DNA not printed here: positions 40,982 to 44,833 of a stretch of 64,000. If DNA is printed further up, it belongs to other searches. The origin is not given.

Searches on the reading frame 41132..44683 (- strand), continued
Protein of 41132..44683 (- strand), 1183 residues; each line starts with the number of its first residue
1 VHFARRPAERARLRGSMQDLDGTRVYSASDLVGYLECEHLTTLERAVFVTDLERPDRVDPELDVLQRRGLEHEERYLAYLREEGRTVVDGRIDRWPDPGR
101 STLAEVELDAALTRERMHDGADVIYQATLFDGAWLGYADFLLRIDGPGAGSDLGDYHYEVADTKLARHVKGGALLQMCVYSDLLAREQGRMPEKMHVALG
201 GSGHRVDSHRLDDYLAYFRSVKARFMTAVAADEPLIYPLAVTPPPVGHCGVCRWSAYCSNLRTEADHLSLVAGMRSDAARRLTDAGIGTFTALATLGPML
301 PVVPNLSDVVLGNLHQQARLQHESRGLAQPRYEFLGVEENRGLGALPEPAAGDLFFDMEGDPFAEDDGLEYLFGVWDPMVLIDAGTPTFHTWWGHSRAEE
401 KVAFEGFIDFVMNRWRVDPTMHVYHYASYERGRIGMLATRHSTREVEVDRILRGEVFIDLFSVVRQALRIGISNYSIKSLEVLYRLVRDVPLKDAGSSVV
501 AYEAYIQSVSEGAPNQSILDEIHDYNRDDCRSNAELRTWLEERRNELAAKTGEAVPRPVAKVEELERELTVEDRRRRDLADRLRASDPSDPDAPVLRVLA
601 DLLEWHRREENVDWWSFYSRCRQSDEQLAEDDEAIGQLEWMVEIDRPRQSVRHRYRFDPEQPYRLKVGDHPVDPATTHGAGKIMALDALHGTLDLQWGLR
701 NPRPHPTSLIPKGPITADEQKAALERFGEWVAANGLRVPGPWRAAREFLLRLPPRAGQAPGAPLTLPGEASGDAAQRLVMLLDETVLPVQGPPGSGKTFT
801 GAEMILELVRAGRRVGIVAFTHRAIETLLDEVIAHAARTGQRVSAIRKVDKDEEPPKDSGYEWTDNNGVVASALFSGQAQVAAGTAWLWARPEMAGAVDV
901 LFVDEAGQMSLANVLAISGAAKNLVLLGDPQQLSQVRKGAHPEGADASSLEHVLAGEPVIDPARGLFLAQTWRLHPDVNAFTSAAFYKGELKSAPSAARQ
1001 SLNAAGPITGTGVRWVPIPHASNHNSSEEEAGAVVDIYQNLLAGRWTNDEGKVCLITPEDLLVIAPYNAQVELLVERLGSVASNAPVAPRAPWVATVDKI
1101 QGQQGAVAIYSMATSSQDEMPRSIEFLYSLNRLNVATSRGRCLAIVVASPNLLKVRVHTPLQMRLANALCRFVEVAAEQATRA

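Call 7: find_homologous_proteins(query=window:41132-44683:-)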
Query window:41132-44683:- (1183 aa): 6041 proteins with E <= 0.001 among 8000 candidates; the best 120 are listed.
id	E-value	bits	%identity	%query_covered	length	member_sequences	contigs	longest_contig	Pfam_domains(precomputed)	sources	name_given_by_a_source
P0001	0.0e+0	2335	100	86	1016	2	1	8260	PF13086.13,PF13604.13,PF13245.13,PF13482.13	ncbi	ncbi:MAG: TM0106 family RecB-like putative nuclease, partial [Chloroflexota bacterium]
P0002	0.0e+0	2123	79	98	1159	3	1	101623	PF13087.13,PF13086.13,PF13604.13,PF13245.13,PF13482.13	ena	-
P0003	0.0e+0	2091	78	99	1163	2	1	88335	PF13087.13,PF13086.13,PF13604.13,PF13245.13,PF13482.13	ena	-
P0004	0.0e+0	2087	79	98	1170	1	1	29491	PF13087.13,PF13086.13,PF13604.13,PF13245.13,PF13482.13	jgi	jgi:predicted RecB family nuclease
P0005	0.0e+0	2082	78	98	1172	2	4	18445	PF13087.13,PF13086.13,PF13604.13,PF13245.13,PF13482.13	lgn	-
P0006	0.0e+0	2080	78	99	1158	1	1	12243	PF13087.13,PF13086.13,PF13604.13,PF13245.13,PF13482.13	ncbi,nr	ncbi:MAG: TM0106 family RecB-like putative nuclease [Chloroflexota bacterium]|nr:TM0106 family RecB-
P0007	0.0e+0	2057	78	98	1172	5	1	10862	PF13087.13,PF13086.13,PF13604.13,PF13245.13,PF13482.13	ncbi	-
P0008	0.0e+0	2057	78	99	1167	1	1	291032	PF13087.13,PF13086.13,PF13604.13,PF13245.13,PF13482.13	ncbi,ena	-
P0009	0.0e+0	2053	77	99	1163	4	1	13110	PF13087.13,PF13086.13,PF13604.13,PF13245.13,PF13482.13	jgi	jgi:predicted RecB family nuclease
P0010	0.0e+0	2048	78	98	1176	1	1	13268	PF13087.13,PF13086.13,PF13604.13,PF13245.13,PF13482.13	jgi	-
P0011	0.0e+0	2045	78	99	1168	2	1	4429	PF13087.13,PF13086.13,PF13604.13,PF13245.13,PF13482.13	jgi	jgi:predicted RecB family nuclease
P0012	0.0e+0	2038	77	98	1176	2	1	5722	PF13087.13,PF13086.13,PF13604.13,PF13245.13,PF13482.13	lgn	-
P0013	0.0e+0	2036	77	99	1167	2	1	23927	PF13087.13,PF13086.13,PF13604.13,PF13245.13,PF13482.13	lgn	-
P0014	0.0e+0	2035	77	99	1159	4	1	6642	PF13087.13,PF13086.13,PF13604.13,PF13245.13,PF13482.13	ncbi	ncbi:MAG: TM0106 family RecB-like putative nuclease [Candidatus Limnocylindria bacterium]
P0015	0.0e+0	2034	77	99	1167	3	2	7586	PF13087.13,PF13086.13,PF13604.13,PF13245.13,PF13482.13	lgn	-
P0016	0.0e+0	2027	77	98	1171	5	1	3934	PF13087.13,PF13086.13,PF13604.13,PF13245.13,PF13482.13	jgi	jgi:uncharacterized protein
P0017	0.0e+0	2019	77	98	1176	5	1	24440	PF13087.13,PF13086.13,PF13604.13,PF13245.13,PF13482.13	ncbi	-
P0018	0.0e+0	2018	76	98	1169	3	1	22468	PF13087.13,PF13086.13,PF13604.13,PF13245.13,PF13482.13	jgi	jgi:predicted RecB family nuclease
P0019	0.0e+0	2014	77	98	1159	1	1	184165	PF13087.13,PF13086.13,PF13604.13,PF13245.13,PF13482.13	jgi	jgi:uncharacterized protein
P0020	0.0e+0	2013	77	98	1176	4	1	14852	PF13087.13,PF13086.13,PF13604.13,PF13245.13,PF13482.13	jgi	jgi:predicted RecB family nuclease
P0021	0.0e+0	2012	77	98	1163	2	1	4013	PF13087.13,PF13086.13,PF13604.13,PF13245.13,PF13482.13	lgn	-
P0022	0.0e+0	2009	76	98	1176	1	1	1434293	PF13087.13,PF13086.13,PF13604.13,PF13245.13,PF13482.13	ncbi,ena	-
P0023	0.0e+0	2004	76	98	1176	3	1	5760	PF13087.13,PF13086.13,PF13604.13,PF13245.13,PF13482.13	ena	-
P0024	0.0e+0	1999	77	98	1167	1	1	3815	PF13087.13,PF13086.13,PF13604.13,PF13245.13,PF13482.13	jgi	jgi:predicted RecB family nuclease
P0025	0.0e+0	1999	76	98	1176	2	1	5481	PF13087.13,PF13086.13,PF13604.13,PF13245.13,PF13482.13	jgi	jgi:predicted RecB family nuclease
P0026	0.0e+0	1995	76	98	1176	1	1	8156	PF13087.13,PF13086.13,PF13604.13,PF13245.13,PF13482.13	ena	-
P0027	0.0e+0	1973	75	98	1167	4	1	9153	PF13087.13,PF13086.13,PF13604.13,PF13245.13,PF13482.13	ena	-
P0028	0.0e+0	1966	75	98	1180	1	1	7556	PF13087.13,PF13086.13,PF13604.13,PF13245.13,PF13482.13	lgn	-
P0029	0.0e+0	1915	79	90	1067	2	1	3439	PF13087.13,PF13086.13,PF13604.13,PF13245.13,PF13482.13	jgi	jgi:uncharacterized protein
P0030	0.0e+0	1862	77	90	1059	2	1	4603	PF13087.13,PF13086.13,PF13604.13,PF13245.13,PF13482.13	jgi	jgi:predicted RecB family nuclease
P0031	0.0e+0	1795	70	98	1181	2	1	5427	PF13087.13,PF13086.13,PF13604.13,PF13245.13,PF13482.13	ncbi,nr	ncbi:MAG: TM0106 family RecB-like putative nuclease [Chloroflexota bacterium]|nr:TM0106 family RecB-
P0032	0.0e+0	1787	78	84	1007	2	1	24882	PF13087.13,PF13086.13,PF13604.13,PF13245.13,PF13482.13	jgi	jgi:uncharacterized protein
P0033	0.0e+0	1785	69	98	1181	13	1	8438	PF13087.13,PF13086.13,PF13604.13,PF13245.13,PF13482.13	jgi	jgi:predicted RecB family nuclease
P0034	0.0e+0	1781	70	98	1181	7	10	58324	PF13087.13,PF13086.13,PF13604.13,PF13245.13,PF13482.13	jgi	jgi:predicted RecB family nuclease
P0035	0.0e+0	1762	68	98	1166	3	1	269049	PF13087.13,PF13086.13,PF13604.13,PF13245.13,PF13482.13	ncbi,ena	-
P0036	0.0e+0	1760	68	98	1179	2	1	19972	PF13087.13,PF13086.13,PF13604.13,PF13245.13,PF13482.13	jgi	jgi:predicted RecB family nuclease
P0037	0.0e+0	1742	67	98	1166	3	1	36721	PF13087.13,PF13086.13,PF13604.13,PF13245.13,PF13482.13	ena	-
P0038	0.0e+0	1721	75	85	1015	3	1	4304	PF13087.13,PF13086.13,PF13604.13,PF13245.13,PF13482.13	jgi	-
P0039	0.0e+0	1719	67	98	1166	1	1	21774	PF13087.13,PF13086.13,PF13604.13,PF13245.13,PF13482.13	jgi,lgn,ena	-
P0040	0.0e+0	1704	66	98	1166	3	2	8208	PF13087.13,PF13086.13,PF13604.13,PF13245.13,PF13482.13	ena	-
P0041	0.0e+0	1681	65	99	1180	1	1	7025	PF13087.13,PF13086.13,PF13604.13,PF13245.13,PF13482.13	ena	-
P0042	0.0e+0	1673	66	98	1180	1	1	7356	PF13087.13,PF13086.13,PF13604.13,PF13245.13,PF13482.13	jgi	jgi:predicted RecB family nuclease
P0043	0.0e+0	1663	65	98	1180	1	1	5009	PF13087.13,PF13086.13,PF13604.13,PF13245.13,PF13482.13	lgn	-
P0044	0.0e+0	1662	66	98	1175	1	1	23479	PF13087.13,PF13086.13,PF13604.13,PF13245.13,PF13482.13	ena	-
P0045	0.0e+0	1654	65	98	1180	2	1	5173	PF13087.13,PF13086.13,PF13604.13,PF13245.13,PF13482.13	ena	-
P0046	0.0e+0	1651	64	98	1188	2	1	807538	PF13087.13,PF13086.13,PF01443.25,PF13604.13,PF13245.13,PF13482.13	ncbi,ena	-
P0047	0.0e+0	1649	65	98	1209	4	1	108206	PF13087.13,PF13086.13,PF13604.13,PF13245.13,PF13482.13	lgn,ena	-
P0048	0.0e+0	1642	65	98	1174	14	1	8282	PF13087.13,PF13086.13,PF13604.13,PF13245.13,PF13482.13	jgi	jgi:uncharacterized protein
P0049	0.0e+0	1633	65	98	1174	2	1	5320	PF13087.13,PF13086.13,PF13604.13,PF13245.13,PF13482.13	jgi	jgi:uncharacterized protein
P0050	0.0e+0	1632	64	98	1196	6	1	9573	PF13087.13,PF13086.13,PF13604.13,PF13245.13,PF13482.13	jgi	-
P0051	0.0e+0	1631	65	98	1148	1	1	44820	PF13087.13,PF13086.13,PF13604.13,PF13245.13,PF13482.13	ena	-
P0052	0.0e+0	1629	62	98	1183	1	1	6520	PF13087.13,PF13086.13,PF01443.25,PF13604.13,PF13245.13,PF13482.13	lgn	-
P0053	0.0e+0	1628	64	99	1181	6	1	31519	PF13087.13,PF13086.13,PF13604.13,PF13245.13,PF13482.13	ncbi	ncbi:MAG TPA: TM0106 family RecB-like putative nuclease [Candidatus Limnocylindria bacterium]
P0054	0.0e+0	1627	64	98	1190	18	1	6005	PF13087.13,PF13086.13,PF13604.13,PF13245.13,PF13482.13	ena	-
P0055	0.0e+0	1627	64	98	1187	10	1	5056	PF13087.13,PF13086.13,PF01443.25,PF13604.13,PF13245.13,PF13482.13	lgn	-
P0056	0.0e+0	1626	64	98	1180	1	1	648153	PF13087.13,PF13086.13,PF13604.13,PF13245.13,PF13482.13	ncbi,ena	-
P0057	0.0e+0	1626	65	97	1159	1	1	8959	PF13087.13,PF13086.13,PF13604.13,PF13245.13,PF13482.13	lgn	-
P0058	0.0e+0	1624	64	98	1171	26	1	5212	PF13087.13,PF13086.13,PF13604.13,PF13245.13,PF13482.13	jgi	-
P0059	0.0e+0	1623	63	98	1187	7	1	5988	PF13087.13,PF13086.13,PF13604.13,PF13245.13,PF13482.13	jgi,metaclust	metaclust:\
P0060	0.0e+0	1621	64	98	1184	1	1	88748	PF13087.13,PF13086.13,PF13604.13,PF13245.13,PF13482.13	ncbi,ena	-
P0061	0.0e+0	1620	64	98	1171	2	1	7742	PF13087.13,PF13086.13,PF13604.13,PF13245.13,PF13482.13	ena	-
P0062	0.0e+0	1620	63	98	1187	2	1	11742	PF13087.13,PF13086.13,PF13604.13,PF13245.13,PF13482.13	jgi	jgi:predicted RecB family nuclease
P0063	0.0e+0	1616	63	98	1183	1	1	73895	PF13087.13,PF13086.13,PF13604.13,PF13245.13,PF13482.13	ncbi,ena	-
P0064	0.0e+0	1611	64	98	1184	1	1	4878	PF13087.13,PF13086.13,PF13604.13,PF13245.13,PF13482.13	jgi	jgi:uncharacterized protein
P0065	0.0e+0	1610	63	98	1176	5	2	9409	PF13087.13,PF13086.13,PF13604.13,PF13245.13,PF13482.13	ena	-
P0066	0.0e+0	1610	63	98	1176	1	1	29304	PF13087.13,PF13086.13,PF13604.13,PF13245.13,PF13482.13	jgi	jgi:predicted RecB family nuclease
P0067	0.0e+0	1609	63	98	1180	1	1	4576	PF13087.13,PF13086.13,PF13604.13,PF13245.13,PF13482.13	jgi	jgi:predicted RecB family nuclease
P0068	0.0e+0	1608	63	98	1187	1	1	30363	PF13087.13,PF13086.13,PF13604.13,PF13245.13,PF13482.13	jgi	jgi:predicted RecB family nuclease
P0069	0.0e+0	1606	64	98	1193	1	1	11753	PF13087.13,PF13086.13,PF13604.13,PF13245.13,PF13482.13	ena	-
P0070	0.0e+0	1606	63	98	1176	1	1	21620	PF13087.13,PF13086.13,PF13604.13,PF13245.13,PF13482.13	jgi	jgi:predicted RecB family nuclease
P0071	0.0e+0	1606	64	99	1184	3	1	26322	PF13087.13,PF13086.13,PF13604.13,PF13245.13,PF13482.13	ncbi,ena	-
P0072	0.0e+0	1604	63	98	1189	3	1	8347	PF13087.13,PF13086.13,PF13604.13,PF13245.13,PF13482.13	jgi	-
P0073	0.0e+0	1602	64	98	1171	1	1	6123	PF13087.13,PF13086.13,PF01443.25,PF13604.13,PF13245.13,PF13482.13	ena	-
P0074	0.0e+0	1602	63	98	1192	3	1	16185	PF13087.13,PF13086.13,PF13604.13,PF13245.13,PF13482.13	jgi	jgi:predicted RecB family nuclease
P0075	0.0e+0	1600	64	98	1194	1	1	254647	PF13087.13,PF13086.13,PF13604.13,PF13245.13,PF13482.13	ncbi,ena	-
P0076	0.0e+0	1598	63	98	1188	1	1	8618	PF13087.13,PF13086.13,PF13604.13,PF13245.13,PF13482.13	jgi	jgi:uncharacterized protein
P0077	0.0e+0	1595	63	98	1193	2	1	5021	PF13087.13,PF13086.13,PF13604.13,PF13245.13,PF13482.13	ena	-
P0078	0.0e+0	1595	63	98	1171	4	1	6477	PF13087.13,PF13086.13,PF13604.13,PF13245.13,PF13482.13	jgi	jgi:predicted RecB family nuclease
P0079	0.0e+0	1590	63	98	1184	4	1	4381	PF13087.13,PF13086.13,PF13604.13,PF13245.13,PF13482.13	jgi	jgi:predicted RecB family nuclease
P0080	0.0e+0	1587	62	98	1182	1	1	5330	PF13087.13,PF13086.13,PF13604.13,PF13245.13,PF13482.13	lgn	-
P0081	0.0e+0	1579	62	98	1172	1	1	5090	PF13087.13,PF13086.13,PF13604.13,PF13245.13,PF13482.13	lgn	-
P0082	0.0e+0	1576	63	98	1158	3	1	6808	PF13087.13,PF13086.13,PF13604.13,PF13245.13,PF13482.13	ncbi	-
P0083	0.0e+0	1570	65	95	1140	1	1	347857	PF13087.13,PF13086.13,PF13604.13,PF13245.13,PF13482.13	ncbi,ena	-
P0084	0.0e+0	1565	63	98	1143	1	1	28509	PF13087.13,PF13086.13,PF13604.13,PF13245.13,PF13482.13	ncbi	ncbi:MAG: TM0106 family RecB-like putative nuclease [Candidatus Limnocylindria bacterium]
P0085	0.0e+0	1562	63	99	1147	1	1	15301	PF13087.13,PF13086.13,PF13604.13,PF13245.13,PF13482.13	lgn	-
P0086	0.0e+0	1557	62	99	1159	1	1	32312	PF13087.13,PF13086.13,PF01443.25,PF13604.13,PF13245.13,PF13482.13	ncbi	-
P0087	0.0e+0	1554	62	98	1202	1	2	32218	PF13087.13,PF13086.13,PF13604.13,PF13245.13,PF13482.13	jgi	jgi:predicted RecB family nuclease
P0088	0.0e+0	1554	67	90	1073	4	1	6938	PF13087.13,PF13086.13,PF13604.13,PF13245.13,PF13482.13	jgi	jgi:predicted RecB family nuclease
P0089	0.0e+0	1545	61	98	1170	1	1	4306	PF13087.13,PF13086.13,PF13604.13,PF13245.13,PF13482.13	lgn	-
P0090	0.0e+0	1521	64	90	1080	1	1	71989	PF13087.13,PF13086.13,PF13604.13,PF13245.13,PF13482.13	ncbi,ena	-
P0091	0.0e+0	1520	61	98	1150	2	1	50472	PF13087.13,PF13086.13,PF13604.13,PF13245.13,PF13482.13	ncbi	-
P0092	0.0e+0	1500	61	98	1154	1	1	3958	PF13087.13,PF13086.13,PF13604.13,PF13245.13,PF13482.13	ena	-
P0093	0.0e+0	1496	60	98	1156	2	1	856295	PF13087.13,PF13086.13,PF13604.13,PF13245.13,PF13482.13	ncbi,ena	-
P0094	0.0e+0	1486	73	76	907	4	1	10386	PF13087.13,PF13086.13,PF13604.13,PF13245.13,PF13482.13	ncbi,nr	ncbi:MAG TPA: TM0106 family RecB-like putative nuclease, partial [Candidatus Limnocylindria bacteriu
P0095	0.0e+0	1424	64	86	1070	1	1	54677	PF13087.13,PF13086.13,PF13604.13,PF13245.13,PF13482.13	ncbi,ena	-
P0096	0.0e+0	1419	64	86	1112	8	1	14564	PF13086.13,PF13604.13,PF13245.13,PF13482.13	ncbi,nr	ncbi:MAG: TM0106 family RecB-like putative nuclease [Chloroflexi bacterium]|nr:MAG: TM0106 family Re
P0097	0.0e+0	1417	65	86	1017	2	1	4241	PF13086.13,PF13604.13,PF13245.13,PF13482.13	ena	-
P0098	0.0e+0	1405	57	98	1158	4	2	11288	PF13087.13,PF13086.13,PF13604.13,PF13245.13,PF13482.13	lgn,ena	-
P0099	0.0e+0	1329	77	63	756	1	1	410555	PF13482.13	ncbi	-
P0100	0.0e+0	1184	52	98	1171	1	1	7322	PF13087.13,PF13086.13,PF13604.13,PF13482.13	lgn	-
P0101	0.0e+0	1176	51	98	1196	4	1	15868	PF13087.13,PF13086.13,PF01443.25,PF13604.13,PF13245.13,PF13482.13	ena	-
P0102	0.0e+0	1165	50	98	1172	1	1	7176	PF13087.13,PF13086.13,PF01443.25,PF13604.13,PF13245.13,PF13482.13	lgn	-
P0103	0.0e+0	1156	50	98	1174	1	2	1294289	PF13087.13,PF13086.13,PF01443.25,PF13604.13,PF13245.13,PF13482.13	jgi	jgi:predicted RecB family nuclease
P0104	0.0e+0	1150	51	98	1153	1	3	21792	PF13087.13,PF13086.13,PF13604.13,PF13245.13,PF13482.13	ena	-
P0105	0.0e+0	1126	49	98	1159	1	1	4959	PF13087.13,PF13086.13,PF13604.13,PF13482.13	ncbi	-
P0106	0.0e+0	1120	62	72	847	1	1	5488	PF13245.13,PF13482.13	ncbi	ncbi:MAG TPA: TM0106 family RecB-like putative nuclease, partial [Candidatus Limnocylindria bacteriu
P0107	0.0e+0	1119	49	98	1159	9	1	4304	PF13087.13,PF13086.13,PF01443.25,PF13604.13,PF13245.13,PF13482.13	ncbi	-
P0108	0.0e+0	1116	50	98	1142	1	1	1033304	PF13087.13,PF13086.13,PF13604.13,PF13245.13,PF13482.13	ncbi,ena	-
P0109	0.0e+0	1114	49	98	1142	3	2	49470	PF13087.13,PF13086.13,PF01443.25,PF13604.13,PF13245.13,PF13482.13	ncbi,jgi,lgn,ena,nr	ncbi:MAG TPA: TM0106 family RecB-like putative nuclease [Chloroflexota bacterium]|nr:TM0106 family R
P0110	0.0e+0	1112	48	98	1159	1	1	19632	PF13087.13,PF13086.13,PF01443.25,PF13604.13,PF13245.13,PF13482.13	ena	-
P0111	0.0e+0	1110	48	98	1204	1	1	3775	PF13087.13,PF13086.13,PF13604.13,PF13482.13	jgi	jgi:predicted RecB family nuclease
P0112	0.0e+0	1108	49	98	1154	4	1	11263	PF13087.13,PF13086.13,PF01443.25,PF13604.13,PF13245.13,PF13482.13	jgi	jgi:predicted RecB family nuclease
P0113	0.0e+0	1105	48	98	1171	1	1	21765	PF13087.13,PF13086.13,PF13604.13,PF13245.13,PF13482.13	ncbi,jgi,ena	-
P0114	0.0e+0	1103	49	98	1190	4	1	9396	PF13087.13,PF13086.13,PF13604.13,PF13482.13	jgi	jgi:predicted RecB family nuclease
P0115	0.0e+0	1103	49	98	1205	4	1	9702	PF13087.13,PF13086.13,PF13604.13,PF13245.13,PF13482.13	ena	-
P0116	0.0e+0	1102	49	98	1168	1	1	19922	PF13087.13,PF13086.13,PF13604.13,PF13482.13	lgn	-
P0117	0.0e+0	1101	49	98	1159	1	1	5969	PF13087.13,PF13086.13,PF13604.13,PF13482.13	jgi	-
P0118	0.0e+0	1100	49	98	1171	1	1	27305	PF13087.13,PF13086.13,PF13604.13,PF13482.13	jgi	jgi:predicted RecB family nuclease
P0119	0.0e+0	1099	46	98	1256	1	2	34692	PF13087.13,PF13086.13,PF13604.13,PF13482.13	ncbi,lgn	-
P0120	0.0e+0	1099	50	98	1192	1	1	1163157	PF13087.13,PF13086.13,PF13604.13,PF13482.13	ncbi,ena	-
